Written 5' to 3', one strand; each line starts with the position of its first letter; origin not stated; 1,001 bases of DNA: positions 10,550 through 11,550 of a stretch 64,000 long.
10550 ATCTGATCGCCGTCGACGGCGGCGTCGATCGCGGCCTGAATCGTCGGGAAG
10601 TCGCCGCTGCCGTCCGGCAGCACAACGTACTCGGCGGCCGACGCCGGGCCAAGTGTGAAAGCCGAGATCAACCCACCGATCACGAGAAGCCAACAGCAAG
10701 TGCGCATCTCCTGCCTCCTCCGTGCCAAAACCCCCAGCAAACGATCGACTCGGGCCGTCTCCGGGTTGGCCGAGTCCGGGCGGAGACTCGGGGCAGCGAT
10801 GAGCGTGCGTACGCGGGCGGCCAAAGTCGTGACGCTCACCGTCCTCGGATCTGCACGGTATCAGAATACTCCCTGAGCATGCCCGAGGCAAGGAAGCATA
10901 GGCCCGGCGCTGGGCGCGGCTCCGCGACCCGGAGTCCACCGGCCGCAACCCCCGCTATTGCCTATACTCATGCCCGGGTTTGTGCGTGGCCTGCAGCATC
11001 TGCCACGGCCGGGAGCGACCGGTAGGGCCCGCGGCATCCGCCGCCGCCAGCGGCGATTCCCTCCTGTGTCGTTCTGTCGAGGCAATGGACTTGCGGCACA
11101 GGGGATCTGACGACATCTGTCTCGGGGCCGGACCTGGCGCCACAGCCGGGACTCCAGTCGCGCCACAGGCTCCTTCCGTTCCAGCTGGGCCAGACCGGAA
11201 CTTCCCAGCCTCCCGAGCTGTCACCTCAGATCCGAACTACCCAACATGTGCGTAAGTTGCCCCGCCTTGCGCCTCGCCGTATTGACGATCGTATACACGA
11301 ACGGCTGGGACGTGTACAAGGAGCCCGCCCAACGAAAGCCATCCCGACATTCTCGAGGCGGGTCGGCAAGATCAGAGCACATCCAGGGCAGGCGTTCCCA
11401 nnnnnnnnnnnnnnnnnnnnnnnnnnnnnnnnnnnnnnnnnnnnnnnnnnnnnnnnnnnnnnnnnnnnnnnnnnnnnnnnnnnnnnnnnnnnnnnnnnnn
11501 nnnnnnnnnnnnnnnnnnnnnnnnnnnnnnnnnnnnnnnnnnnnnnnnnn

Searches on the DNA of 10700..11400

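Call 72: search_rna_families(source=window, start=10700, end=11400, threshold=evalue, max_evalue=1, show_alignments=1)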
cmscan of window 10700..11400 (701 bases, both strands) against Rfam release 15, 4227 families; matches with E-value up to 1: 1.
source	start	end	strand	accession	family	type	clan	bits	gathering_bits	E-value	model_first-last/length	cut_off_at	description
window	11141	11222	-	RF03169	c-di-GMP-II-GAG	Cis-reg; riboswitch;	CL00127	24.5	40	0.027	1-86/86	no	c-di-GMP-II-GAG riboswitch aptamer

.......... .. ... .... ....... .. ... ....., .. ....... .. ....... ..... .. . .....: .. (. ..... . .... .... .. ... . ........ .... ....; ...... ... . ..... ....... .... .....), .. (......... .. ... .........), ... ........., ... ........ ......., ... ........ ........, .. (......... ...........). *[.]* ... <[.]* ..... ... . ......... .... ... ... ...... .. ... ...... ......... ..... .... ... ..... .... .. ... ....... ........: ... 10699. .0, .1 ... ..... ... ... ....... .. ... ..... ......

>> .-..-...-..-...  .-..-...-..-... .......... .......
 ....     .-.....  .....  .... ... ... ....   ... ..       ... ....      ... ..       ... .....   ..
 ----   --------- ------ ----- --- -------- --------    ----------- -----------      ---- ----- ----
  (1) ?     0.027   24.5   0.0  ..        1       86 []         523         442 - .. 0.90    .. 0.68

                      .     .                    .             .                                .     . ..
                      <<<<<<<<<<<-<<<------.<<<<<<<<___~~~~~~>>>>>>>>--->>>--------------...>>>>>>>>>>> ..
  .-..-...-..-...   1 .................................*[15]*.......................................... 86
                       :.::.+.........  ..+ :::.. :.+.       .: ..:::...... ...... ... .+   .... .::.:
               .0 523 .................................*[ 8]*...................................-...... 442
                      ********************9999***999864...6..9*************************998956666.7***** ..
